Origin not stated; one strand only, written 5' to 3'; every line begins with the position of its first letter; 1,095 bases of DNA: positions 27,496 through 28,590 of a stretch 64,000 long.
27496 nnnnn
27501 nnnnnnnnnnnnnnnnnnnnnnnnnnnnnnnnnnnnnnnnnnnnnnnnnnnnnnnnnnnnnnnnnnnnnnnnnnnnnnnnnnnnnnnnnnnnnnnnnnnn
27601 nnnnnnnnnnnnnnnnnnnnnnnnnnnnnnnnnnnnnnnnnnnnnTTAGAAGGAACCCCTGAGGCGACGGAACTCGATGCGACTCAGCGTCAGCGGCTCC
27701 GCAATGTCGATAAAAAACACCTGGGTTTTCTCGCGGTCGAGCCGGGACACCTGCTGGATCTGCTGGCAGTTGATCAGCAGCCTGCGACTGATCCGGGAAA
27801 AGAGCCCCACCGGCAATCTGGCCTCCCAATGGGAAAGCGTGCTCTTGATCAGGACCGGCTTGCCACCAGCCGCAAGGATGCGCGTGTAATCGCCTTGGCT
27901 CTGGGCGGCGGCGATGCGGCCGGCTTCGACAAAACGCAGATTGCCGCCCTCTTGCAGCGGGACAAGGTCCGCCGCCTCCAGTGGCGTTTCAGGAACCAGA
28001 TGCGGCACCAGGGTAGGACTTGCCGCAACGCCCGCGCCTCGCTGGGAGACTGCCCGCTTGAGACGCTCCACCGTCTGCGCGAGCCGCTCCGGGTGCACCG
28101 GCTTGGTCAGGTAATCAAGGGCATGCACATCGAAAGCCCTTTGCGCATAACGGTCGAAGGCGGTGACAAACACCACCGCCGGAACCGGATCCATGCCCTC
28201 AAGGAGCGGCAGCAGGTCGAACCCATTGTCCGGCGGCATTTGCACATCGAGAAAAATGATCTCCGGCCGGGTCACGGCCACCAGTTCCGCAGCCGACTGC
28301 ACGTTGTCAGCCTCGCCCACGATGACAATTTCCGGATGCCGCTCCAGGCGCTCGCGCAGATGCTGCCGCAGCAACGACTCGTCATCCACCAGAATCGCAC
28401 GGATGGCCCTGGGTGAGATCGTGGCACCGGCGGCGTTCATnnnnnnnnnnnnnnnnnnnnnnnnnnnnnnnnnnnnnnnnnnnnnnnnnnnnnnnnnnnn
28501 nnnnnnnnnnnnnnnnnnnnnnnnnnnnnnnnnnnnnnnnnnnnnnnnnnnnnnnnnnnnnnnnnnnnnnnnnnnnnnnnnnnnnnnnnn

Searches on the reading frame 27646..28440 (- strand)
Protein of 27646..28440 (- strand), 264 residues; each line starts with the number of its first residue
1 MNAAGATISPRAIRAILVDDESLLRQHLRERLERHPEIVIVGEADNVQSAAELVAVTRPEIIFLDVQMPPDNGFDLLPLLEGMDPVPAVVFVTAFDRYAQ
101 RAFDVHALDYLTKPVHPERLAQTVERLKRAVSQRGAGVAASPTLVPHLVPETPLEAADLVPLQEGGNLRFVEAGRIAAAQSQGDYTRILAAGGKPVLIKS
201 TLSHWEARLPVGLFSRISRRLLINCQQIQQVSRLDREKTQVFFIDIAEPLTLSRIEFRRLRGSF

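Call 4: search_protein_families(library=pfam, proteins=[window:27646-28440:-])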
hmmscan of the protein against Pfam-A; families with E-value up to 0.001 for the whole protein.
window:27646-28440:- (264 aa): 2 families
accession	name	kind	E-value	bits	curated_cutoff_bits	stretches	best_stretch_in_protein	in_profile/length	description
PF00072.30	Response_reg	-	7.4e-23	81.3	30.2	1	16-124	2-110/111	Response regulator receiver domain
PF04397.21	LytTR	-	4e-12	46.6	22.6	1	168-261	3-94/98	LytTr DNA-binding domain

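Call 14: find_encoding_contigs(protein=window:27646-28440:-, flank=10000, max_places=6)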
Protein window:27646-28440:- (264 aa): 1 contig read that carries it; 1 place shown.
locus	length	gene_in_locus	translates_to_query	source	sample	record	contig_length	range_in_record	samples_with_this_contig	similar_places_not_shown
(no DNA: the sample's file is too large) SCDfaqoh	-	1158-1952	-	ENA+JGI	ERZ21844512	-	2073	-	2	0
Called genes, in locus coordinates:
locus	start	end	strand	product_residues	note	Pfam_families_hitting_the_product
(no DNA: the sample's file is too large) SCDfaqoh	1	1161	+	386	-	?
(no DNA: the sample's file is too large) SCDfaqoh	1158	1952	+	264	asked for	PF00072:Response_reg, PF04397:LytTR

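Call 16: find_homologous_proteins(query=window:27646-28440:-, max_evalue=1e-20)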
Query window:27646-28440:- (264 aa): 1536 proteins with E <= 1e-20 among 8000 candidates; the best 120 are listed.
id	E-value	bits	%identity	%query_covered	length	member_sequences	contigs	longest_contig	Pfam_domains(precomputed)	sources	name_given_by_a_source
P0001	1.6e-164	563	99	100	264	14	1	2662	PF04397.22,PF00072.31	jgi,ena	-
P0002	5.1e-146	503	90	99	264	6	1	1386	PF04397.22,PF00072.31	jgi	jgi:two-component system LytT family response regulator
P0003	2.0e-145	501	89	99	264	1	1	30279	PF04397.22,PF00072.31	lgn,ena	-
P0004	1.3e-143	495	89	99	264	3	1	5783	PF04397.22,PF00072.31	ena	-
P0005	1.3e-138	479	85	99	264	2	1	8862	PF04397.22,PF00072.31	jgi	jgi:two-component system, LytTR family, response regulator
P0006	7.2e-138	476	85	99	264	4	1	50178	PF04397.22,PF00072.31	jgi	jgi:two-component system LytT family response regulator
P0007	8.3e-138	476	86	99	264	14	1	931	PF04397.22,PF00072.31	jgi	jgi:two-component system LytT family response regulator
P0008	8.6e-138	476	84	99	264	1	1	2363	PF04397.22,PF00072.31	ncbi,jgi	jgi:two-component system LytT family response regulator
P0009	4.1e-137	474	85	99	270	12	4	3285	PF04397.22,PF00072.31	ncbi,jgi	jgi:two-component system LytT family response regulator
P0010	6.3e-137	473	87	97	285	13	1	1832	PF04397.22,PF00072.31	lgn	-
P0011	6.1e-136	470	87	99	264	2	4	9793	PF04397.22,PF00072.31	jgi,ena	jgi:two-component system LytT family response regulator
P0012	6.7e-136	470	83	99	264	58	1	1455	PF04397.22,PF00072.31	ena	-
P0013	1.8e-135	468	84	99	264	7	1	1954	PF04397.22,PF00072.31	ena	-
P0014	1.3e-134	465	83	100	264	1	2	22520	PF04397.22,PF00072.31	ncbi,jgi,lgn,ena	jgi:two-component system LytT family response regulator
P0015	6.3e-134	463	84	99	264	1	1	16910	PF04397.22,PF00072.31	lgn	-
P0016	8.9e-134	463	84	99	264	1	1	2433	PF04397.22,PF00072.31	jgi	jgi:two-component system LytT family response regulator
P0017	6.7e-133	460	83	100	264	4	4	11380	PF04397.22,PF00072.31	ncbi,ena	-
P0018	1.4e-132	459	84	99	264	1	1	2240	PF04397.22,PF00072.31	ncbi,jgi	jgi:two-component system LytT family response regulator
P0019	3.2e-132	458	83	100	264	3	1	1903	PF04397.22,PF00072.31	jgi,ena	jgi:two-component system LytT family response regulator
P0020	2.5e-131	455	83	99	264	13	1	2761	PF04397.22,PF00072.31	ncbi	-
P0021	4.5e-131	454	81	99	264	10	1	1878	PF04397.22,PF00072.31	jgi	jgi:two-component system LytT family response regulator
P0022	1.8e-130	452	81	99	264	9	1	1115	PF04397.22,PF00072.31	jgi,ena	-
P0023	2.2e-130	452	84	94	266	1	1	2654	PF04397.22,PF00072.31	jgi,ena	-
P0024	3.0e-130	451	82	99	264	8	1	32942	PF04397.22,PF00072.31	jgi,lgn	jgi:two-component system, LytTR family, response regulator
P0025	3.1e-130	451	82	99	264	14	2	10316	PF04397.22,PF00072.31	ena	-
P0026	6.7e-130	450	80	99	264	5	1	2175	PF04397.22,PF00072.31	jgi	jgi:two-component system LytT family response regulator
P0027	1.4e-129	449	84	93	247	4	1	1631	PF04397.22,PF00072.31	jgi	jgi:two-component system LytT family response regulator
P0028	1.6e-129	449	83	99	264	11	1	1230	PF04397.22,PF00072.31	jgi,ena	jgi:two-component system LytT family response regulator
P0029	1.7e-129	449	80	99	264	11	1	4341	PF04397.22,PF00072.31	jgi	jgi:two-component system LytT family response regulator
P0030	8.3e-129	447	82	99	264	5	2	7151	PF04397.22,PF00072.31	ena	-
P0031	9.0e-129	446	79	99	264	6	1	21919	PF04397.22,PF00072.31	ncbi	-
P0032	1.3e-128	446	81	99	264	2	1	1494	PF04397.22,PF00072.31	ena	-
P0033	5.4e-128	444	82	99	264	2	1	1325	PF04397.22,PF00072.31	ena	-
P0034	1.0e-127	443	83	99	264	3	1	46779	PF04397.22,PF00072.31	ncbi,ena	-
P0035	4.0e-127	441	79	95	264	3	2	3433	PF04397.22,PF00072.31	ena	-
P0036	8.7e-127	440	79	99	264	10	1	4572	PF04397.22,PF00072.31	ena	-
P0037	2.1e-126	439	81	99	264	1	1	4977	PF04397.22,PF00072.31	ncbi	-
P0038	2.7e-126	438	79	99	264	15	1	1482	PF04397.22,PF00072.31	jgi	jgi:two-component system LytT family response regulator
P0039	3.3e-126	438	80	99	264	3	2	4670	PF04397.22,PF00072.31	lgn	-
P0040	7.3e-126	437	81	99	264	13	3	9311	PF04397.22,PF00072.31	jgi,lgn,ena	jgi:two-component system LytT family response regulator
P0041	1.2e-125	436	79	99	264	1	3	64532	PF04397.22,PF00072.31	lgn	-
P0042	1.4e-125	436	80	99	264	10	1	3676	PF04397.22,PF00072.31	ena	-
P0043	2.1e-125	435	80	96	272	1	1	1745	PF04397.22,PF00072.31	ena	-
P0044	2.2e-125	435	79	99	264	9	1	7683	PF04397.22,PF00072.31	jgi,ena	-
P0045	2.7e-125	435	79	99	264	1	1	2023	PF04397.22,PF00072.31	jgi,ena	jgi:two-component system LytT family response regulator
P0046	7.0e-124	430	78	99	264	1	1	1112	PF04397.22,PF00072.31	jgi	jgi:two-component system LytT family response regulator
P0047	5.1e-123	428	79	99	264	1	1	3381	PF04397.22,PF00072.31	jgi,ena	jgi:two-component system LytT family response regulator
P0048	7.6e-123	427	78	99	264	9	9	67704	PF04397.22,PF00072.31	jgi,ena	jgi:two-component system LytT family response regulator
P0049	1.2e-122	426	79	94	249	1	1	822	PF04397.22,PF00072.31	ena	-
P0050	1.3e-122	426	78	99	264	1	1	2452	PF04397.22,PF00072.31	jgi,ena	-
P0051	8.4e-122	424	77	99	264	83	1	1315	PF04397.22,PF00072.31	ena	-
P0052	1.6e-121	423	79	99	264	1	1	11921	PF04397.22,PF00072.31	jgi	jgi:two-component system LytT family response regulator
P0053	3.4e-121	422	75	98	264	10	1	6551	PF04397.22,PF00072.31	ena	-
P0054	1.3e-120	420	77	97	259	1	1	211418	PF04397.22,PF00072.31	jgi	jgi:two-component system, LytTR family, response regulator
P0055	2.6e-120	419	79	99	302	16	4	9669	PF04397.22,PF00072.31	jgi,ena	jgi:two-component system LytT family response regulator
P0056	4.5e-105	369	72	99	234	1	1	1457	PF00072.31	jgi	jgi:two-component system LytT family response regulator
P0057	1.8e-100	354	65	99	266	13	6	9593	PF04397.22,PF00072.31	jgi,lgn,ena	jgi:two-component system LytT family response regulator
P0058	3.4e-100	353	83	74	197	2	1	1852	PF04397.22,PF00072.31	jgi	jgi:two-component system LytT family response regulator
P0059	2.3e-99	350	65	99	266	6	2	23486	PF04397.22,PF00072.31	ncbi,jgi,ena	jgi:two-component system LytT family response regulator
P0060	2.0e-97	344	63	99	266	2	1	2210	PF04397.22,PF00072.31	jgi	jgi:two-component system LytT family response regulator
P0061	3.3e-96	340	60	99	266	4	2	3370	PF04397.22,PF00072.31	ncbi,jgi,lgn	jgi:two-component system LytT family response regulator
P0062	3.3e-95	336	62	99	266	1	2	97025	PF04397.22,PF00072.31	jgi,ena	jgi:two-component system LytT family response regulator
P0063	1.0e-94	335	62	99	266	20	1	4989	PF04397.22,PF00072.31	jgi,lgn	-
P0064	1.1e-92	328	61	99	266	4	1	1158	PF04397.22,PF00072.31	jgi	-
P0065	1.9e-92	327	61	99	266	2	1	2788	PF04397.22,PF00072.31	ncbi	ncbi:MAG: hypothetical protein RLZZ214_2561 [Verrucomicrobiota bacterium]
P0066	9.6e-92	325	61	99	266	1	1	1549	PF04397.22,PF00072.31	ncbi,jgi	jgi:two-component system LytT family response regulator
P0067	1.4e-91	325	86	67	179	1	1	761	PF04397.22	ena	-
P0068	5.4e-90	319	60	99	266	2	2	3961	PF04397.22,PF00072.31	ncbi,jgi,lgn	jgi:two-component system LytT family response regulator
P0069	1.4e-89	318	59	99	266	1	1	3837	PF04397.22,PF00072.31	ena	-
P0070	4.6e-89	316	59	99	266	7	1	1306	PF04397.22,PF00072.31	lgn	-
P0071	2.0e-88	314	60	95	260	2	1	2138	PF04397.22,PF00072.31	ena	-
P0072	1.9e-85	305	57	95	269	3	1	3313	PF04397.22,PF00072.31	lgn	-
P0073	2.6e-84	301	75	67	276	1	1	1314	PF04397.22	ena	-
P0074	5.0e-75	270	84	58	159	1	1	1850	PF00072.31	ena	-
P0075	9.5e-73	263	52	95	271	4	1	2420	PF04397.22,PF00072.31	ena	-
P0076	2.6e-72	261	82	59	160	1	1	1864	PF04397.22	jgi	jgi:two-component system LytT family response regulator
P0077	2.9e-72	261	50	97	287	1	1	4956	PF04397.22,PF00072.31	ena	-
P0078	4.2e-72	261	51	97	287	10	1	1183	PF04397.22,PF00072.31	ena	-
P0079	1.1e-71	259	86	56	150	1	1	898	PF04397.22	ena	-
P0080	1.7e-71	259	49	97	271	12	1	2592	PF04397.22,PF00072.31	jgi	jgi:two-component system, LytTR family, response regulator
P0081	5.4e-71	257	50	97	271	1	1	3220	PF04397.22,PF00072.31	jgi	-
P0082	4.7e-70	254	52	96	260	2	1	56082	PF04397.22,PF00072.31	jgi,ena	-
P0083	5.8e-70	254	50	95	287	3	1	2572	PF04397.22,PF00072.31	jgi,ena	-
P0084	2.3e-69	252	51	96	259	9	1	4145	PF04397.22,PF00072.31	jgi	jgi:two-component system LytT family response regulator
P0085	4.3e-69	251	51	96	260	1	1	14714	PF04397.22,PF00072.31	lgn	-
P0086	6.1e-69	250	51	96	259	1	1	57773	PF04397.22,PF00072.31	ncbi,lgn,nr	ncbi:MAG: LytTR family DNA-binding domain-containing protein [Verrucomicrobia bacterium]|nr:LytTR fa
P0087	7.2e-69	250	51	96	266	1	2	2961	PF04397.22,PF00072.31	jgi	-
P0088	9.3e-69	250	50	99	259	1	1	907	PF04397.22,PF00072.31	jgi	jgi:two-component system LytT family response regulator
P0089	1.1e-68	250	51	96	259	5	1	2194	PF04397.22,PF00072.31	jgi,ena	-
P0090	1.1e-68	250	53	96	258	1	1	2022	PF04397.22,PF00072.31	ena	-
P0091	1.1e-68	250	48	100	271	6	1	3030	PF04397.22,PF00072.31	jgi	jgi:two-component system LytT family response regulator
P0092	1.5e-68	249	51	97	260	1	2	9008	PF04397.22,PF00072.31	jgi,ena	-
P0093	1.5e-68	249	51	96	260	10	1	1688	PF04397.22,PF00072.31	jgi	jgi:two-component system LytT family response regulator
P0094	1.7e-68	249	51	96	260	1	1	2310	PF04397.22,PF00072.31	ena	-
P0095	1.8e-68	249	52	97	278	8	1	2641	PF04397.22,PF00072.31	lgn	-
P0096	2.0e-68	249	50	96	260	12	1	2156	PF04397.22,PF00072.31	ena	-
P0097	2.4e-68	249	51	96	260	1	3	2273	PF04397.22,PF00072.31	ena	-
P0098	2.7e-68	248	50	97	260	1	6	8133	PF04397.22,PF00072.31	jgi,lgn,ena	-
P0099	2.9e-68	248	51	96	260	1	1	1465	PF04397.22,PF00072.31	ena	-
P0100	3.1e-68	248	51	95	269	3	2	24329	PF04397.22,PF00072.31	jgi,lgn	jgi:two-component system LytT family response regulator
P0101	3.3e-68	248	50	97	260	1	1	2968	PF04397.22,PF00072.31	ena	-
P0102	3.8e-68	248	51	96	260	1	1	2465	PF04397.22,PF00072.31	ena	-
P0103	3.9e-68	248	50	96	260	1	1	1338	PF04397.22,PF00072.31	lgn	-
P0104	3.9e-68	248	50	97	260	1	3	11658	PF04397.22,PF00072.31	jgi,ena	-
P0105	4.5e-68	248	50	96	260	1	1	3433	PF04397.22,PF00072.31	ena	-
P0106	5.3e-68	247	49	99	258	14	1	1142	PF04397.22,PF00072.31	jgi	jgi:two-component system LytT family response regulator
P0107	5.6e-68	247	51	95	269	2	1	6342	PF04397.22,PF00072.31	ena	-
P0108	5.9e-68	247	48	97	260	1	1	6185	PF04397.22,PF00072.31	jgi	jgi:two-component system, LytTR family, response regulator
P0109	7.7e-68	247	51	96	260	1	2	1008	PF04397.22,PF00072.31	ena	-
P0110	7.8e-68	247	51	94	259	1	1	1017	PF04397.22,PF00072.31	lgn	-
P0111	7.8e-68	247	49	94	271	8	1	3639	PF04397.22,PF00072.31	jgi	-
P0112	1.1e-67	246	49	96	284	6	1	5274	PF04397.22,PF00072.31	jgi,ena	-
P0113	1.2e-67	246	51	96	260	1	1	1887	PF04397.22,PF00072.31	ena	-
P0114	1.3e-67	246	51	96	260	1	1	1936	PF04397.22,PF00072.31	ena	-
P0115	1.3e-67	246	51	96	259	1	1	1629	PF04397.22,PF00072.31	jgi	-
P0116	1.5e-67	246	51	96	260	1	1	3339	PF04397.22,PF00072.31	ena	-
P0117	1.6e-67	246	49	99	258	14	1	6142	PF04397.22,PF00072.31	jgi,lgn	-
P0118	1.6e-67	246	51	99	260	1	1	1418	PF04397.22,PF00072.31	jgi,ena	jgi:two-component system LytT family response regulator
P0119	1.6e-67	246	51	96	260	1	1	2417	PF04397.22,PF00072.31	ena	-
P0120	1.8e-67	246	51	96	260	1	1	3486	PF04397.22,PF00072.31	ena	-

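Call 18: find_related_loci(query=A1, collection=genome_contigs, flank=6000)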
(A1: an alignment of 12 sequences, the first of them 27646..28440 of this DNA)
Query A1 (264 aa) in genome_contigs; peptide patterns used: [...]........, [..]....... (x = any residue, [..] = any of these).
599 stretches matched a pattern (row limit reached: there are more); 502 encode a relative of the query (tblastn E <= 1e-3); the best 80 are kept; 80 distinct loci.
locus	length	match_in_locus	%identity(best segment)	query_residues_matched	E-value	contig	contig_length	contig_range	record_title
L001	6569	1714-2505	83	1-264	6e-144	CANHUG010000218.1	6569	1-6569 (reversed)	MAG: Verrucomicrobiales bacterium isolate RE-27jun17-61 genome assembly, contig: RE-27jun17-C13083, whole genome shotgun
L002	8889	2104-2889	82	1-262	4e-142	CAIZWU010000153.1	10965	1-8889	uncultured bacterium isolate Loc090402-4m_bin-0721 genome assembly, contig: bin-0721:153/405, whole genome shotgun seque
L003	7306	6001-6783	82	1-261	1e-136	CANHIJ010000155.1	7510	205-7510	MAG: Verrucomicrobiales bacterium isolate RE-23may17-412 genome assembly, contig: RE-23may17-C55424, whole genome shotgu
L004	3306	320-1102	81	1-261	3e-138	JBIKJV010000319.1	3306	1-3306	MAG: Phycisphaerales bacterium isolate ME2014-07-04_3300034018_group5_bin62 Rohwer_bin1603_scaffold_45674_c1, whole geno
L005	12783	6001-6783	80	1-261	6e-133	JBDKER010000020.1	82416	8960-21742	MAG: Verrucomicrobiota bacterium isolate eastriver_2019_sw_WHONDRS-S19S_0100_A_bin.28 scaffold_0000084, whole genome sho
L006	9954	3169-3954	82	1-262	7e-131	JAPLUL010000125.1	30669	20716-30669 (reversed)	MAG: Verrucomicrobia bacterium isolate LacPavin_0920_WC12_MAG_60_11 LacPavin_0920_WC12_scaffold_278341, whole genome sho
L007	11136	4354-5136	79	1-261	7e-129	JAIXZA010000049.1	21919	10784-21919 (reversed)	MAG: Verrucomicrobiaceae bacterium isolate D8_MAG_00034 pond_D8_MAG_00034_000000000138, whole genome shotgun sequence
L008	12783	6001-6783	79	1-261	4e-128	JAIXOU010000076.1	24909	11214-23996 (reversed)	MAG: Verrucomicrobiaceae bacterium isolate C1_MAG_00039 C1_MAG_00039_000000000081, whole genome shotgun sequence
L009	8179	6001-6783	83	1-261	1e-127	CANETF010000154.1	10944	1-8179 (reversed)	MAG: Verrucomicrobiaceae bacterium isolate CE-Jul18-43 genome assembly, contig: CE-Jul18-C5786, whole genome shotgun seq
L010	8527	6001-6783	81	1-261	3e-127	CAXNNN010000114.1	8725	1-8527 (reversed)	MAG: Verrucomicrobiaceae bacterium isolate AE-24oct19-81 genome assembly, contig: AE-24oct19-C15238, whole genome shotgu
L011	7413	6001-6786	79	1-262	3e-122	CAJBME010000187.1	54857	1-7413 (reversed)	uncultured bacterium isolate Loc090402-4m_bin-0645 genome assembly, contig: bin-0645:187/377, whole genome shotgun seque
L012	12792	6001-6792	62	1-262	1e-101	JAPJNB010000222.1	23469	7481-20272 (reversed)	MAG: Akkermansiaceae bacterium isolate MAG16 k99_2071858, whole genome shotgun sequence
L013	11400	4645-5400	64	13-262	3e-101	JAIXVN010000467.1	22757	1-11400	MAG: Verrucomicrobiaceae bacterium isolate D1_MAG_00066 pond_D1_MAG_00066_000000000149, whole genome shotgun sequence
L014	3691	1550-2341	60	1-262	9e-97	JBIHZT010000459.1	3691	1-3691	MAG: Luteolibacter sp. isolate ME2000-03-30D8pf_3300042899_group1_bin14 Rohwer_bin2706_scaffold_27599_c1, whole genome s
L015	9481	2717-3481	48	10-264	2e-73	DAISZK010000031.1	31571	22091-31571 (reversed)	MAG TPA_asm: Chthoniobacterales bacterium isolate CTOTU22592 NODE_52_length_31571_cov_10.102012, whole genome shotgun se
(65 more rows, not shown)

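Call 26: search_solved_structures(query=window:27646-28440:-, max_evalue=0.001)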
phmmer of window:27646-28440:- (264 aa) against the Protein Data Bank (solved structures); distinct sequences matched with E-value up to 0.001: 149 (the best 60 are shown).
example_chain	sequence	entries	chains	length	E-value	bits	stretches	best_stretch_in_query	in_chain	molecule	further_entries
6m8o_A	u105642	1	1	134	2.2e-20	76.6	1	14-131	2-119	DNA-binding response regulator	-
6swf_A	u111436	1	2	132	1.1e-14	58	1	14-133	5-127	Two-component response regulator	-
6swb_A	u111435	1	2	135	1.3e-14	57.8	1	15-133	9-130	Two-component response regulator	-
2qv0_A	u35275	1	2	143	1.4e-14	57.6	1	9-135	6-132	Protein mrkE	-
6ymz_A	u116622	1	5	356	2.4e-13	53.5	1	11-117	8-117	Protein-glutamate methylesterase/protein-glutamine glutaminase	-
1s8n_A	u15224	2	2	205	1e-12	51.5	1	11-125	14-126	putative antiterminator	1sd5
6swl_A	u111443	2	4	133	3.8e-12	49.6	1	16-129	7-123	Two-component response regulator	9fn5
3cz5_A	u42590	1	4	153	6.1e-12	49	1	12-128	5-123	Two-component response regulator, LuxR family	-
1a2o_A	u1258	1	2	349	7.2e-12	48.7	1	13-154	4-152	CHEB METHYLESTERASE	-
4iga_A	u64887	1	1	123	3e-11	46.7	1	13-127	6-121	Chemotaxis protein CheY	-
9xzo_A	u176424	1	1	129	3e-11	46.7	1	14-127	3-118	De novo protein M1X0B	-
1tmy_A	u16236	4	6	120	3.6e-11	46.4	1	14-127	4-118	CHEY PROTEIN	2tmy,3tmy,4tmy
1u0s_Y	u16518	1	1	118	5.4e-11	45.8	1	14-126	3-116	Chemotaxis protein cheY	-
3t8y_A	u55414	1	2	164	6e-11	45.7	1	5-115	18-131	Chemotaxis response regulator protein-glutamate methylesterase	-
1a04_A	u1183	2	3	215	2.4e-10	43.7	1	15-144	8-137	NITRATE/NITRITE RESPONSE REGULATOR PROTEIN NARL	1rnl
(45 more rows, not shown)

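Call 27: search_protein_families(library=ncbifam, proteins=[window:27646-28440:-], max_evalue=0.01)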
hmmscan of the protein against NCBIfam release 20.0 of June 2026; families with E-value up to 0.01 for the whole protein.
window:27646-28440:- (264 aa): 78 families (the best 25 are shown)
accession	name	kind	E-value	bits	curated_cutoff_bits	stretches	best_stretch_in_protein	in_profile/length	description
NF008677.0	PRK11697.1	equivalog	4.2e-41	140.8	246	1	13-260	2-231/238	two-component system response regulator BtsR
NF010684.1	PRK14084.1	equivalog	1.4e-29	103.7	375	1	14-233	2-222/254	response regulator transcription factor LytR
NF001965.0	PRK00742.1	subfamily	1e-18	67.7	293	1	12-134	3-126/357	chemotaxis-specific protein-glutamate methyltransferase CheB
NF047785.1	respo_reg_MadR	equivalog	3.2e-15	56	300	1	13-132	1-125/209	MadR family response regulator transcription factor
NF009206.0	PRK12555.1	subfamily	3e-13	49.4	342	1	14-135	2-128/340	chemotaxis-specific protein-glutamate methyltransferase CheB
NF007935.0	PRK10651.1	equivalog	3.4e-13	49.3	250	1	14-126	8-122/216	two-component system response regulator NarL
NF052445.1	RespRegMctR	equivalog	8.3e-13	48.2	300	1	13-138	2-129/205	two-component system response regulator MctR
TIGR02875.1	spore_0_A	equivalog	1.4e-12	47.5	200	1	12-131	2-125/262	sporulation transcription factor Spo0A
NF041367.1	CheY_Halo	equivalog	2.5e-12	47.2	200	1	16-125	2-111/114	chemotaxis protein CheY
NF045944.1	ResRegRpaBCyano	equivalog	1e-11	44.7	330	1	17-133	2-117/229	response regulator transcription factor RpaB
TIGR01818.1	ntrC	equivalog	7.5e-11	41.5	558.6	1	17-132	3-118/463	nitrogen regulation protein NR(I)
NF011896.0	PRK15369.1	equivalog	1e-10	41.6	242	1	13-114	4-107/211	two component system response regulator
NF007708.0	PRK10403.1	equivalog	7.1e-10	38.7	343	1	13-125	7-121/215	nitrate/nitrite response regulator protein NarP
NF008469.0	PRK11361.1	equivalog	1.5e-09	37.1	714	1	14-127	6-119/461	acetoacetate metabolism transcriptional regulator AtoC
NF007467.0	PRK10046.1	equivalog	3.2e-09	36.7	264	1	15-129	7-123/226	two-component response regulator DpiA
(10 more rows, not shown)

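Call 34: find_encoding_contigs(protein=P0001, flank=3000, max_places=6)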
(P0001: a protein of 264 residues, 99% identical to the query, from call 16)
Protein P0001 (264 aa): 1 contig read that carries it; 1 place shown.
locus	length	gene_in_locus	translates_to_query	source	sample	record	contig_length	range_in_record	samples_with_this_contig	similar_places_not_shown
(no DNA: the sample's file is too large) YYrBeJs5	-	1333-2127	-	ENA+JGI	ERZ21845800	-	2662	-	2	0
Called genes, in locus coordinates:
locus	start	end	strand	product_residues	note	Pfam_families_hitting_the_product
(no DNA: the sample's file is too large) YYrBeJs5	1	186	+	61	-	?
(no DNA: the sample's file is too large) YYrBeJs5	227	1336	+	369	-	PF06580:His_kinase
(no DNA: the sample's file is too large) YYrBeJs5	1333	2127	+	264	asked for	PF00072:Response_reg, PF04397:LytTR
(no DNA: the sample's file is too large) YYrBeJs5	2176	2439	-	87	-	-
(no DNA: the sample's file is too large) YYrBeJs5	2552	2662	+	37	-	?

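Call 35: find_encoding_contigs(protein=P0003, flank=10000, max_places=4)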
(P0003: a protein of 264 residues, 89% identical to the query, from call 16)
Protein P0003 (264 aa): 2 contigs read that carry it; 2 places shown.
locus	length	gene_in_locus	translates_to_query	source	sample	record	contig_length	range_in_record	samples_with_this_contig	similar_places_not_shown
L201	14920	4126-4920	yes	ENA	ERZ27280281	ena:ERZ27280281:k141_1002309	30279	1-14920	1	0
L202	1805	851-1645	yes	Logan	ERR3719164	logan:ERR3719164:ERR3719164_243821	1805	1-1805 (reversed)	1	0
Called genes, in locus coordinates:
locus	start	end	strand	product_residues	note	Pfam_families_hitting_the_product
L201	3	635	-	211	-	?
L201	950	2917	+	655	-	PF00593:TonB_dep_Rec_b-barrel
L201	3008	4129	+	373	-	PF06580:His_kinase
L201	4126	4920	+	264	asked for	PF00072:Response_reg, PF04397:LytTR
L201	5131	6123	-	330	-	PF04754:Transposase_31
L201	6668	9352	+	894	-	-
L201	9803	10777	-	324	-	-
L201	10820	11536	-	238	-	PF00072:Response_reg, PF04397:LytTR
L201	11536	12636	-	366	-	PF06580:His_kinase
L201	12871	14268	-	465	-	PF13581:HATPase_c_2 (weak), PF02518:HATPase_c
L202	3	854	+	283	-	?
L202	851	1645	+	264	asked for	PF00072:Response_reg, PF04397:LytTR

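Call 36: find_encoding_contigs(protein=P0004, flank=5000, max_places=4)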
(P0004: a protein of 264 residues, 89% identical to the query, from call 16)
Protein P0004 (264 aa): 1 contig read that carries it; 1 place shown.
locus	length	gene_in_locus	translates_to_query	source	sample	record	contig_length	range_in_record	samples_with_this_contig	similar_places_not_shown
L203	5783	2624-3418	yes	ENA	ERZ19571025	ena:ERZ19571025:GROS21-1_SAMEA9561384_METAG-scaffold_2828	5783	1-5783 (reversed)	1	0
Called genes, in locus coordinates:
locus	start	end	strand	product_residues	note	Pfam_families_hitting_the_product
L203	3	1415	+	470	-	?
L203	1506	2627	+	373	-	PF06580:His_kinase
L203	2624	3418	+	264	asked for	PF00072:Response_reg, PF04397:LytTR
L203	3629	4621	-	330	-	PF04754:Transposase_31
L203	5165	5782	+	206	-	?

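Call 59: find_encoding_contigs(protein=P0006, flank=10000, max_places=2)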
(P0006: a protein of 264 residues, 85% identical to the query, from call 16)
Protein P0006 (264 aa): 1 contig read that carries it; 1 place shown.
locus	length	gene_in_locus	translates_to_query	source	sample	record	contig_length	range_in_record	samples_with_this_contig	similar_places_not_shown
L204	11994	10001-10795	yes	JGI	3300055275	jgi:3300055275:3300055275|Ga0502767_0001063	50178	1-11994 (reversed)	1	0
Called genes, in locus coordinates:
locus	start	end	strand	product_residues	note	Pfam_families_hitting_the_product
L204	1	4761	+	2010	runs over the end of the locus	PF00932:LTD, PF03160:Calx-beta, PF06977:SdiA-regulated, PF13449:Phytase-like (weak), PF00932:LTD, PF13449:Phytase-like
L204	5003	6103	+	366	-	PF06580:His_kinase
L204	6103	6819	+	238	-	PF00072:Response_reg, PF04397:LytTR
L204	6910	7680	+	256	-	-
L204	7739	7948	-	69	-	-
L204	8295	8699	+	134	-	-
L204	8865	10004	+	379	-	PF06580:His_kinase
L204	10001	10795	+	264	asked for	PF00072:Response_reg, PF04397:LytTR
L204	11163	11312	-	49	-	-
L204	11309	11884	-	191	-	PF04754:Transposase_31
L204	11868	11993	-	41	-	?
